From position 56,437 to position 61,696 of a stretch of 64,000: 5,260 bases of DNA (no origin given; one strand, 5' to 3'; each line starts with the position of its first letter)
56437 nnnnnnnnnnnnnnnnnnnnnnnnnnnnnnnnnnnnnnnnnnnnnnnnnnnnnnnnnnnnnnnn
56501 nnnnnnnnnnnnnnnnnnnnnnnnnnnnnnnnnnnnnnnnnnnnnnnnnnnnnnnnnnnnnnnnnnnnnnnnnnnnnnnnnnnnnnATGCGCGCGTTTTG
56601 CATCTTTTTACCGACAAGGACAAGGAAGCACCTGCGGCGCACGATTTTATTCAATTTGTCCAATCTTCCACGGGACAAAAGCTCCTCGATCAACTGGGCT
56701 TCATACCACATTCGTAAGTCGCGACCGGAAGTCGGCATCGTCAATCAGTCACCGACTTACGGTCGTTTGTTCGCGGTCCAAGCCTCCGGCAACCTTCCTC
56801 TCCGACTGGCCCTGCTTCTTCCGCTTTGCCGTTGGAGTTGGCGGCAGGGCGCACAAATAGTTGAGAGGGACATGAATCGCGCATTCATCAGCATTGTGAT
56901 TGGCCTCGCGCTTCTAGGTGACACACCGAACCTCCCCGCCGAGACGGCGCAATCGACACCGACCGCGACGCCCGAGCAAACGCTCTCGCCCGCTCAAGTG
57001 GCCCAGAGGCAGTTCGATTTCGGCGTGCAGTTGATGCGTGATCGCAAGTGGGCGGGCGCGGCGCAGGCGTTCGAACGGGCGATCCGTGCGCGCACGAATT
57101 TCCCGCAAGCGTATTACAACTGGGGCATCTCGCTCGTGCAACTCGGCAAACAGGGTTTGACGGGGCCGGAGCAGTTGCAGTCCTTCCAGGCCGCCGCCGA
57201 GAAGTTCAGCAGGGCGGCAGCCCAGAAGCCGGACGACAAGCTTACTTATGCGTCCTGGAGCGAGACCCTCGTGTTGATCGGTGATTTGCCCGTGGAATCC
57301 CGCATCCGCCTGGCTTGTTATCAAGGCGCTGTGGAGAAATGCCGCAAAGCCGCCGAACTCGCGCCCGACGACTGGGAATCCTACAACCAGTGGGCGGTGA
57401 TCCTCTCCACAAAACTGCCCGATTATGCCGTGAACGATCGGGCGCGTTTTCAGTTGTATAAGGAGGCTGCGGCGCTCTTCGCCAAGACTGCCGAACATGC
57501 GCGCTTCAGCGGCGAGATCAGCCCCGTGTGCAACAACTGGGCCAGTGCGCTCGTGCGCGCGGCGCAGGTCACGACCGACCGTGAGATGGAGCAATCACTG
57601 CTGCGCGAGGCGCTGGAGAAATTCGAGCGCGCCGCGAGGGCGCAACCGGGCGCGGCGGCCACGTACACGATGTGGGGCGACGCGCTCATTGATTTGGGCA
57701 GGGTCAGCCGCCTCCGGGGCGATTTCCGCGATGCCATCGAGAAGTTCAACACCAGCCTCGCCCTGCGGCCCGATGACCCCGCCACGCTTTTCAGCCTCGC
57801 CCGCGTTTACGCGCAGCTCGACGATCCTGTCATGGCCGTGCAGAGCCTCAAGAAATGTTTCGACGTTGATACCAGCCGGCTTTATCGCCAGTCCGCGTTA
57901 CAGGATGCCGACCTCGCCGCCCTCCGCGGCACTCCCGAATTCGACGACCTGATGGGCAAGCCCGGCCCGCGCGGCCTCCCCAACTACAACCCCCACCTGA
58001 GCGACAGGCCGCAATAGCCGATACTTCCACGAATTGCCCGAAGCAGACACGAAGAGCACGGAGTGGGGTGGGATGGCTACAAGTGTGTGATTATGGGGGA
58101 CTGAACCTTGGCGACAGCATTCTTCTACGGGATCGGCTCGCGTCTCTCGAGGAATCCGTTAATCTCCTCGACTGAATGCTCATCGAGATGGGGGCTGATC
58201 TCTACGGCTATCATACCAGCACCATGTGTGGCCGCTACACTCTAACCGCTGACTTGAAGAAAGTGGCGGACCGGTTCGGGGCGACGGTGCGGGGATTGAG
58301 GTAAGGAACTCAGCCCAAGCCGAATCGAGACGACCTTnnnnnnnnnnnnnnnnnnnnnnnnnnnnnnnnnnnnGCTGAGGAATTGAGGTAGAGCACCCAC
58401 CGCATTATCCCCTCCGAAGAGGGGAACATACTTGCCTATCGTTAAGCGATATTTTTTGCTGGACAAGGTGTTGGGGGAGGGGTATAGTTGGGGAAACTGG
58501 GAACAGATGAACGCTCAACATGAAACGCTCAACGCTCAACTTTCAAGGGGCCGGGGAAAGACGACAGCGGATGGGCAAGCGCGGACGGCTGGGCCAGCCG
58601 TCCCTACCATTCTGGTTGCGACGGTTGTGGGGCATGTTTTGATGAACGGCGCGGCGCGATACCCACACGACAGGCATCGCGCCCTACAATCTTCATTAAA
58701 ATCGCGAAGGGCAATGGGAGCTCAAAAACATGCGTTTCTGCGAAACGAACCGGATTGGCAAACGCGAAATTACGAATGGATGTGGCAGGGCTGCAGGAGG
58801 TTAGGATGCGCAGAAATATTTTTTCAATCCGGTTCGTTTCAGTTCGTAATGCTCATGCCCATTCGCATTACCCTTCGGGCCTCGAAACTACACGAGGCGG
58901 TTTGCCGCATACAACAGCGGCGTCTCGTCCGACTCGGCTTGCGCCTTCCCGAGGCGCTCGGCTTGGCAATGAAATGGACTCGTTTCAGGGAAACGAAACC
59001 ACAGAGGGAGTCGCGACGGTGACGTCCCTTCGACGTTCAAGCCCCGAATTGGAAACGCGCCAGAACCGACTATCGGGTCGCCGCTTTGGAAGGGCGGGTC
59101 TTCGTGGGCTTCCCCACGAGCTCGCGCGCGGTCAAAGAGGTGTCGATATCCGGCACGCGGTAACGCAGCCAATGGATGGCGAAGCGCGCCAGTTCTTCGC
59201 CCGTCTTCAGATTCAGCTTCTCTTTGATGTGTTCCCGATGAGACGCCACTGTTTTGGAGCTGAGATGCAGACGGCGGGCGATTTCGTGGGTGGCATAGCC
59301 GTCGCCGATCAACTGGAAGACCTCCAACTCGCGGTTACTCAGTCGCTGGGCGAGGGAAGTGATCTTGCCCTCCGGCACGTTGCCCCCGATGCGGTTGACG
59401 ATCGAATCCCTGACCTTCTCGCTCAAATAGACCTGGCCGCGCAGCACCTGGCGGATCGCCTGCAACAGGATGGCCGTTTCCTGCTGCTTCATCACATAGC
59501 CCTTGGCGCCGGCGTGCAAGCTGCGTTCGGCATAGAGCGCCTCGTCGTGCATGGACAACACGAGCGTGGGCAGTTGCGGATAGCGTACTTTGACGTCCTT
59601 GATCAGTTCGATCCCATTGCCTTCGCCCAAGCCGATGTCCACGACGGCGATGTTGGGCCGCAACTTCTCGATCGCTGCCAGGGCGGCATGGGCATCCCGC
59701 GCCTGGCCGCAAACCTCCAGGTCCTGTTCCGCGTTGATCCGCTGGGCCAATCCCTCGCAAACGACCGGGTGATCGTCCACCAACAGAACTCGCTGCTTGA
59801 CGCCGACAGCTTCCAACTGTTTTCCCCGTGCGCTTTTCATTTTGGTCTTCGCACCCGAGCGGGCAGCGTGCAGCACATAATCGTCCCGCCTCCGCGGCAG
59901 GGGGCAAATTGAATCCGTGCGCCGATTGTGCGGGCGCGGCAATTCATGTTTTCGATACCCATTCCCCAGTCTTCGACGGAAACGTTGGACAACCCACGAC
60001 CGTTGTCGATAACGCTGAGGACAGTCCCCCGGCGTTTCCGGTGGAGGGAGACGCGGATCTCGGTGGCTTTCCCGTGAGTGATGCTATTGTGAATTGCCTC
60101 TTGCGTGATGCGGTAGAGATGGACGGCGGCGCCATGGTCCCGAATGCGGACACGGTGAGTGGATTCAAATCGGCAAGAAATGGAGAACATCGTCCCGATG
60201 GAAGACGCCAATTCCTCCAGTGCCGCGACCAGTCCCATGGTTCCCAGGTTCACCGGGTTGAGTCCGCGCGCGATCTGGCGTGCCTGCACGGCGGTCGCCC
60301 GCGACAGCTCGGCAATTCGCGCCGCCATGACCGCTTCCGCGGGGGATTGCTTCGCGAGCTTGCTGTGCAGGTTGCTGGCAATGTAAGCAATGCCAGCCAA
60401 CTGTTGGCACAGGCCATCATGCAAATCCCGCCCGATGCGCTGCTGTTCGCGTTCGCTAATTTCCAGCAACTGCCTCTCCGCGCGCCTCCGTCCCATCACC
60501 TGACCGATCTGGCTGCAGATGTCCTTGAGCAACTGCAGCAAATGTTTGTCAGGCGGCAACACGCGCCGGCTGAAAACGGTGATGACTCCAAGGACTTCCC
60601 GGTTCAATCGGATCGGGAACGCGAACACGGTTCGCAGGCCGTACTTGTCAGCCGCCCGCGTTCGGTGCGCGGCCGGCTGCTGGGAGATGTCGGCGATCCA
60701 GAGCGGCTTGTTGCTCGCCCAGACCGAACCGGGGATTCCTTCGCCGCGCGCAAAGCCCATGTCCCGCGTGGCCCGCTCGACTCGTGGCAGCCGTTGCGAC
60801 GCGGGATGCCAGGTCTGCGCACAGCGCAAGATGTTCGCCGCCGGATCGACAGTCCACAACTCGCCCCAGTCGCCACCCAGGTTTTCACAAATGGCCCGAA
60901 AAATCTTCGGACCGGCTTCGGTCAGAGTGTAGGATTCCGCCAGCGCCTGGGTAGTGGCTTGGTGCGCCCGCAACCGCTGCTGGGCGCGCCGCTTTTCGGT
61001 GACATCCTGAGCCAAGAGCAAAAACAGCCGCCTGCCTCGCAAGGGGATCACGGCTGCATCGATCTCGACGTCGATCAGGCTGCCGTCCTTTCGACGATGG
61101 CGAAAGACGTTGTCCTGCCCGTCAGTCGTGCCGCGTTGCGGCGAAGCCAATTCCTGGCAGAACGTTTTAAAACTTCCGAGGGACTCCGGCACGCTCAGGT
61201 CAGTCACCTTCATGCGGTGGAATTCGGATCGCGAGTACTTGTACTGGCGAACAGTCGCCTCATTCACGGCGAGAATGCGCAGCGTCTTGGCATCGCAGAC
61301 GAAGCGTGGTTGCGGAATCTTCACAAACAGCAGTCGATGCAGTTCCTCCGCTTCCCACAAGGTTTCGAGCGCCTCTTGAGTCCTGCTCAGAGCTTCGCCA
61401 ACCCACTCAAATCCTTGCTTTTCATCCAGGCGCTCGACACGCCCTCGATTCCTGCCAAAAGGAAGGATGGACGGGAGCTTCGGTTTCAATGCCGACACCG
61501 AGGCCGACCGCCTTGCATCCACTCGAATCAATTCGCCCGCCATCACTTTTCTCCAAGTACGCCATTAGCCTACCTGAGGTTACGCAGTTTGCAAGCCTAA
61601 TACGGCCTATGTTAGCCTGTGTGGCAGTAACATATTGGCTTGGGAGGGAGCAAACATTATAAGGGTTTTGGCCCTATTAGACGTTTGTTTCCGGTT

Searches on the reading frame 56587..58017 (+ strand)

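Call 14: search_protein_families(library=ncbifam, proteins=[window:56587-58017:+], max_evalue=0.01)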
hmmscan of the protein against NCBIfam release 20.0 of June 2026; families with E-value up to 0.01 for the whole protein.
window:56587-58017:+ (476 aa): 10 families
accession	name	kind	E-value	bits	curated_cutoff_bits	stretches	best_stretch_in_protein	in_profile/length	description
TIGR02552.1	LcrH_SycD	equivalog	3.3e-13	49.5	104.8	1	368-429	56-117/136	SycD/LcrH family type III secretion system chaperone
NF040959.1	MamA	equivalog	3.2e-11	43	200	1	341-428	123-203/204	magnetosome protein MamA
NF047558.1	TPR_END_plus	domain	2.7e-10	40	32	1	401-456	2-55/56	TPR end-of-group domain-containing protein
TIGR02521.1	type_IV_pilW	equivalog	1.8e-06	27.7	154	1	339-423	115-194/234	type IV pilus biogenesis/stability protein PilW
TIGR02917.1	PEP_TPR_lipo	equivalog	1.6e-05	23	312.2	1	309-423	710-828/899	XrtA/PEP-CTERM system TPR-repeat protein PrsT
NF033920.0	C39_PA2778_fam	equivalog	2.4e-05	23.9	150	0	316-425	138-251/255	PA2778 family cysteine peptidase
NF047371.1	FlcA_CTERM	equivalog_domain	4.5e-05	22.1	300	0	370-418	479-527/646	periplasmic flagellar collar protein FlcA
NF002725.1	PRK02603.1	equivalog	0.0018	18.3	143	0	157-225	90-161/173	photosystem I assembly protein Ycf3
TIGR02795.1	tol_pal_ybgF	equivalog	0.0048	17.5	90.1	0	362-423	37-101/119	tol-pal system protein YbgF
NF008391.2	PRK11189.1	equivalog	0.005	16.4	250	0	145-203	105-162/297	lipoprotein NlpI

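Call 15: search_protein_families(library=pfam, proteins=[window:56587-58017:+], max_evalue=0.01)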
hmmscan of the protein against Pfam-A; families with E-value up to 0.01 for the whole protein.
window:56587-58017:+ (476 aa): 14 families
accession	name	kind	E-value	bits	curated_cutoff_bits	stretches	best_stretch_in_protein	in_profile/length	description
PF07719.23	TPR_2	-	6.9e-15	54.3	27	1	365-397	2-34/34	Tetratricopeptide repeat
PF13414.12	TPR_11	-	1.2e-13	50.9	26.8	2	371-411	1-41/42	TPR repeat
PF13431.12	TPR_17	-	4.2e-10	39.5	24.4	0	387-419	2-34/34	Tetratricopeptide repeat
PF00515.34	TPR_1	-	5.1e-10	39.2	27.8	0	365-397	2-34/34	Tetratricopeptide repeat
PF13432.12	TPR_16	-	3e-09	37.6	32.7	1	377-418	10-51/65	Tetratricopeptide repeat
PF14559.12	TPR_19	-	3.1e-09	37.4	25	1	377-419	4-46/68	Tetratricopeptide repeat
PF13424.12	TPR_12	-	1.1e-07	32.4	30.1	1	366-428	5-75/77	Tetratricopeptide repeat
PF13428.12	TPR_14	-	2.4e-07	31.2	23.5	0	365-406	2-43/44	Tetratricopeptide repeat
PF13176.12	TPR_7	-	4.8e-06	26.7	27.9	0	366-397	1-32/36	Tetratricopeptide repeat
PF23914.1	TPR_CcmH_CycH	-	1.3e-05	25.5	42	0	370-419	56-108/158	Cytochrome c-type biogenesis protein H TPR domain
PF13181.12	TPR_8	-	0.00023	21.5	25.7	0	400-428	3-31/34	Tetratricopeptide repeat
PF13371.12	TPR_9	-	0.0005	20.5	35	1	378-429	9-60/73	Tetratricopeptide repeat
PF06552.18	TOM20_plant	-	0.0011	19.2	20.6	0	344-427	12-98/187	Plant specific mitochondrial import receptor subunit TOM20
PF07721.20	TPR_4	-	0.0046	17.9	27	0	398-419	1-22/26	Tetratricopeptide repeat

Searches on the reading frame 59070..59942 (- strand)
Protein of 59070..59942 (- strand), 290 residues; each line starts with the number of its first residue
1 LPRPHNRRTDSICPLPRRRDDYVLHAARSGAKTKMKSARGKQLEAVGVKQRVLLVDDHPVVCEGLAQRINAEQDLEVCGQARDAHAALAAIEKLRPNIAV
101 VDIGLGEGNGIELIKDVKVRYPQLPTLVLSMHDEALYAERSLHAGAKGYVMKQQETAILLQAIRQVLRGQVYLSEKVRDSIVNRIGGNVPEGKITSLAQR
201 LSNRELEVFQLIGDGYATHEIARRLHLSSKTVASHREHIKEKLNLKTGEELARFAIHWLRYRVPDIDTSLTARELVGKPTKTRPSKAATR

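Call 14: search_protein_families(library=ncbifam, proteins=[window:59070-59942:-], max_evalue=0.01)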
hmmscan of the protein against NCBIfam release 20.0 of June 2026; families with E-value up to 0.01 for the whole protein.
window:59070-59942:- (290 aa): 93 families (the best 25 are shown)
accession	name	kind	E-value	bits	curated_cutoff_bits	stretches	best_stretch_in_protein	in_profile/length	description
NF052445.1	RespRegMctR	equivalog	1.1e-47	162.1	300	1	51-257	3-201/205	two-component system response regulator MctR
NF011896.0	PRK15369.1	equivalog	3.1e-38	131.5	242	1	49-256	3-205/211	two component system response regulator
NF047785.1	respo_reg_MadR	equivalog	2.9e-35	121.5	300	1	51-246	2-194/209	MadR family response regulator transcription factor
NF007935.0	PRK10651.1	equivalog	4.4e-34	117.5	250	1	49-252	6-207/216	two-component system response regulator NarL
NF007018.1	PRK09483.1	equivalog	2e-30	106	280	1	52-258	4-206/217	UvrY/SirA/GacA family response regulator transcription factor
NF007403.0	PRK09935.1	equivalog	1.2e-26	93.6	271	1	51-255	5-204/210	fimbria biosynthesis transcriptional regulator FimZ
NF007419.0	PRK09958.1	equivalog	1.3e-25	90.2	251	1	53-255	4-198/204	acid-sensing system DNA-binding response regulator EvgA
NF007685.0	PRK10360.1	equivalog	3.3e-25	89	258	1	52-254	4-191/196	response regulator transcription factor UhpA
NF007708.0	PRK10403.1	equivalog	5.7e-23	81.5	343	1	50-247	7-200/215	nitrate/nitrite response regulator protein NarP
NF008098.0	PRK10840.1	equivalog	1e-22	80.7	235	1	51-245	5-195/216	response regulator transcription factor RcsB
NF006900.1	PRK09390.1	equivalog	9e-18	64.5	255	1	49-256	4-198/203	response regulator FixJ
NF041830.1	RR_TF_ErdR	exception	1.3e-15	57.7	390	1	52-249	4-199/213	response regulator transcription factor ErdR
NF001965.0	PRK00742.1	subfamily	6e-15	55.3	293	1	50-176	4-132/357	chemotaxis-specific protein-glutamate methyltransferase CheB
NF041733.1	resp_reg_CseB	equivalog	1.8e-14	53.7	350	1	51-175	2-123/228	two-component system response regulator CseB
NF008677.0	PRK11697.1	equivalog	4.1e-13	49.2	246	1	51-169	3-118/238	two-component system response regulator BtsR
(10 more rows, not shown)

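Call 15: search_protein_families(library=pfam, proteins=[window:59070-59942:-], max_evalue=0.01)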
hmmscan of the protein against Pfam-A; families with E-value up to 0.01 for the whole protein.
window:59070-59942:- (290 aa): 3 families
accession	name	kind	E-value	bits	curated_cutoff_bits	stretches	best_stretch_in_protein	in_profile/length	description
PF00072.30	Response_reg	-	1.3e-22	80.5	30.2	1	52-164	1-111/111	Response regulator receiver domain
PF00196.25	GerE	-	5.9e-16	58.3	23.5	1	200-255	2-57/57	Bacterial regulatory proteins, luxR family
PF08281.18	Sigma70_r4_2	-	2.2e-05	24.5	25.7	1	194-243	4-54/54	Sigma-70, region 4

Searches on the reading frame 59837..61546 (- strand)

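Call 14: search_protein_families(library=ncbifam, proteins=[window:59837-61546:-], max_evalue=0.01)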
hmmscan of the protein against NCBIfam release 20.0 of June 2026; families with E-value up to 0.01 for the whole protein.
window:59837-61546:- (569 aa): 14 families
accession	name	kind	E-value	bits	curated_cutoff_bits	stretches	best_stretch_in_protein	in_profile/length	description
NF052443.1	SensHisKinMctS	equivalog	2.4e-28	98.7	700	1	358-565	241-450/457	two-component system sensor histidine kinase MctS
NF008184.0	PRK10935.1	equivalog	4.1e-23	81.8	553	1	305-563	304-559/565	nitrate/nitrite two-component system sensor histidine kinase NarQ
NF008649.0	PRK11644.1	equivalog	1.3e-21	76.9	408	1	340-564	275-497/499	signal transduction histidine-protein kinase/phosphatase UhpB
NF052531.1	Strep_LiaS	equivalog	1.5e-18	67.1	450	1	361-562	126-326/328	envelope stress sensor histidine kinase LiaS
NF007896.0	PRK10600.1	equivalog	8e-17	61.1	578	1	338-560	360-582/598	nitrate/nitrite two-component system sensor histidine kinase NarX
TIGR00229.1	sensory_box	domain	1.6e-11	44.4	22.9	1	65-192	2-126/126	PAS domain S-box protein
NF047786.1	his_kin_MadS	equivalog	5e-11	42.4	500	1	362-562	225-434/434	MadS family sensor histidine kinase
NF047874.1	MASE3_PAS_HK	subfamily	3.1e-05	23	560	1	54-191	251-384/655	MASE3 domain-containing sensor histidine kinase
TIGR02966.1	phoR_proteo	equivalog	8.8e-05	21.7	334.2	1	420-522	177-276/333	phosphate regulon sensor histidine kinase PhoR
NF045595.1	HK_scytonemin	equivalog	9.6e-05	20.9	865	1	78-185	15-116/637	scytonemin biosynthesis sensor histidine kinase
NF047322.1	HK_morpho_MacS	equivalog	0.00016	21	300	1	349-555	164-360/367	MacS family sensor histidine kinase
NF041735.1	hist_kin_RppB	equivalog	0.0024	16.7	400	1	439-521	300-379/438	two-component system sensor histidine kinase RppB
NF008283.0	PRK11061.1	equivalog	0.0034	15.7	583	1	260-358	63-161/748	phosphoenolpyruvate--protein phosphotransferase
TIGR01925.2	spIIAB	equivalog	0.01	15.8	135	0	480-523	41-88/137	anti-sigma F factor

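Call 15: search_protein_families(library=pfam, proteins=[window:59837-61546:-], max_evalue=0.01)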
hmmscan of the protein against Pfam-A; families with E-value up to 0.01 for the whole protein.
window:59837-61546:- (569 aa): 9 families
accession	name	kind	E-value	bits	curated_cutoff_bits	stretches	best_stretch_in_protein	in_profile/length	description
PF13185.12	GAF_2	-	1.2e-12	48.7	28.6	1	207-350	3-134/136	GAF domain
PF01590.32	GAF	-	2.8e-10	41.3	22.4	1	213-349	7-131/133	GAF domain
PF02518.31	HATPase_c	-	1.2e-09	39.1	26.4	1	474-563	3-109/111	Histidine kinase-, DNA gyrase B-, and HSP90-like ATPase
PF07730.19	HisKA_3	-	1.1e-08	35.9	24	1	367-433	1-67/68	Histidine kinase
PF13426.13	PAS_9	-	7.5e-07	29.8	27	1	83-184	5-103/103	PAS domain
PF14215.12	bHLH-MYC_N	-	7.2e-06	26.8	30.2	1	265-342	105-179/181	bHLH-MYC and R2R3-MYB transcription factors N-terminal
PF13589.12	HATPase_c_3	-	8.1e-05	23.1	25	1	481-537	7-62/137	Histidine kinase-, DNA gyrase B-, and HSP90-like ATPase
PF13581.12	HATPase_c_2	-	0.0044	17.5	27.4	0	482-519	37-78/127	Histidine kinase-like ATPase domain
PF13492.12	GAF_3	-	0.0066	17.3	27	0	289-349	64-125/129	GAF domain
